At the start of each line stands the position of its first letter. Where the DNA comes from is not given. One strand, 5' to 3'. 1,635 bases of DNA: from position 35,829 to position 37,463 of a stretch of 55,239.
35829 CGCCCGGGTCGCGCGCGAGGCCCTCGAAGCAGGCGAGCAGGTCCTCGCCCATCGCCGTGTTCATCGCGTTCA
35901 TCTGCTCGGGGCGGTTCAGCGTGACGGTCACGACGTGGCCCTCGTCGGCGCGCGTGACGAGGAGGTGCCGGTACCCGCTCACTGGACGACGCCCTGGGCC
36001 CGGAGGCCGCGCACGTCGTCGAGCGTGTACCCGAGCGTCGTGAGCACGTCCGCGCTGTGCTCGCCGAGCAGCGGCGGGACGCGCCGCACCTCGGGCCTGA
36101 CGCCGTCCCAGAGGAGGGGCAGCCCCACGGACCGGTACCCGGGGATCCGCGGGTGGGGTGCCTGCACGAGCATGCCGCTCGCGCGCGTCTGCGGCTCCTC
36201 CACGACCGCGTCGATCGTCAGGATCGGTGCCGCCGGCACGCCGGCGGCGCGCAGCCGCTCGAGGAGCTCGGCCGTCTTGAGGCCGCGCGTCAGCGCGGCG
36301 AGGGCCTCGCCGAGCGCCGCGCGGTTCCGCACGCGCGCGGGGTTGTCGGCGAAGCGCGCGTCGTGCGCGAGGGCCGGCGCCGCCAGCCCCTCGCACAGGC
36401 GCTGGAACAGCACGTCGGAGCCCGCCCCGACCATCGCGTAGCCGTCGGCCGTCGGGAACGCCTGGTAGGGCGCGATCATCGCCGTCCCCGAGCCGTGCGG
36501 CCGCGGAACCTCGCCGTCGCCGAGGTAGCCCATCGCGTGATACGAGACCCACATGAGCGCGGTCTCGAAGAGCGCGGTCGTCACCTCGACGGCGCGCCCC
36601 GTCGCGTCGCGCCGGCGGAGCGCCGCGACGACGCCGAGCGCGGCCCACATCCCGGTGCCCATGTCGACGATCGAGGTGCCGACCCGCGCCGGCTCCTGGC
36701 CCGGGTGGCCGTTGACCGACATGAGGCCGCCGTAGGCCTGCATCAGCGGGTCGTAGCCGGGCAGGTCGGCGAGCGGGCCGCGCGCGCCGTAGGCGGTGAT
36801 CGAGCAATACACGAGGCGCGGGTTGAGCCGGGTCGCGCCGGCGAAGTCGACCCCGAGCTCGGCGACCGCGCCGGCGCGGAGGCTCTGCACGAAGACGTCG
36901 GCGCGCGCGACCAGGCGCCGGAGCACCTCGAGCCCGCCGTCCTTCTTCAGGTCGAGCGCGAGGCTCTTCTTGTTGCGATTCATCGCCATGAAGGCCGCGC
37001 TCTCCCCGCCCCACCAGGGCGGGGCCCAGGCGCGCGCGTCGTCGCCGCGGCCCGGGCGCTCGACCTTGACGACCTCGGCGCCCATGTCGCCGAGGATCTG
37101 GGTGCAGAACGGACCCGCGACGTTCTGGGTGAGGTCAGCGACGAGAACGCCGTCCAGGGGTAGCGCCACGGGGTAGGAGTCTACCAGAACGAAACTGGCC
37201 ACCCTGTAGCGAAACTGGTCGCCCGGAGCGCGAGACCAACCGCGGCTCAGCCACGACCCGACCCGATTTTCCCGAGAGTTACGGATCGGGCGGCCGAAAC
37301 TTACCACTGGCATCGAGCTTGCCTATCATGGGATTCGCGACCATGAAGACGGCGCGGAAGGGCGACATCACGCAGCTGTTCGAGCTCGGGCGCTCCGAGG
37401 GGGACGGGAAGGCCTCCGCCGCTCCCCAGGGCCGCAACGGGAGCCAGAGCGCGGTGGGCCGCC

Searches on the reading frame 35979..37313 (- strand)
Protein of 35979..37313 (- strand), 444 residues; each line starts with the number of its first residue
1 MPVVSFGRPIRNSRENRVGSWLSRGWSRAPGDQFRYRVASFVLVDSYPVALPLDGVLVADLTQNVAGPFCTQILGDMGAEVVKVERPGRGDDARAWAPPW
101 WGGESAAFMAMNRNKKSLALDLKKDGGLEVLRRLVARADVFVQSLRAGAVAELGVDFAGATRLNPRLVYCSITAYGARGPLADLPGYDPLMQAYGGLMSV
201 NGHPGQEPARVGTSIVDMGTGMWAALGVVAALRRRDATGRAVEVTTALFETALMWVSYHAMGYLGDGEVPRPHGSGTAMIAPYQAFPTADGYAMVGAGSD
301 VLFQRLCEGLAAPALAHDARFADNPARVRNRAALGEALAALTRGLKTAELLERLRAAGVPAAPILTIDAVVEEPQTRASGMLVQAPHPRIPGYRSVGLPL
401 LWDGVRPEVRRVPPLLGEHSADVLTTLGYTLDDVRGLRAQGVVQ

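Call 63: search_protein_families(library=pfam, proteins=[window:35979-37313:-], max_evalue=0.00001)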
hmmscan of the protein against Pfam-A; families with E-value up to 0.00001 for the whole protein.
window:35979-37313:- (444 aa): 1 family
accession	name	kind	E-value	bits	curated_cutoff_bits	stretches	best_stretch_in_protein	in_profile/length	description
PF02515.22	CoA_transf_3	-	7.7e-125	417.2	23.3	1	53-420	1-366/366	CoA-transferase family III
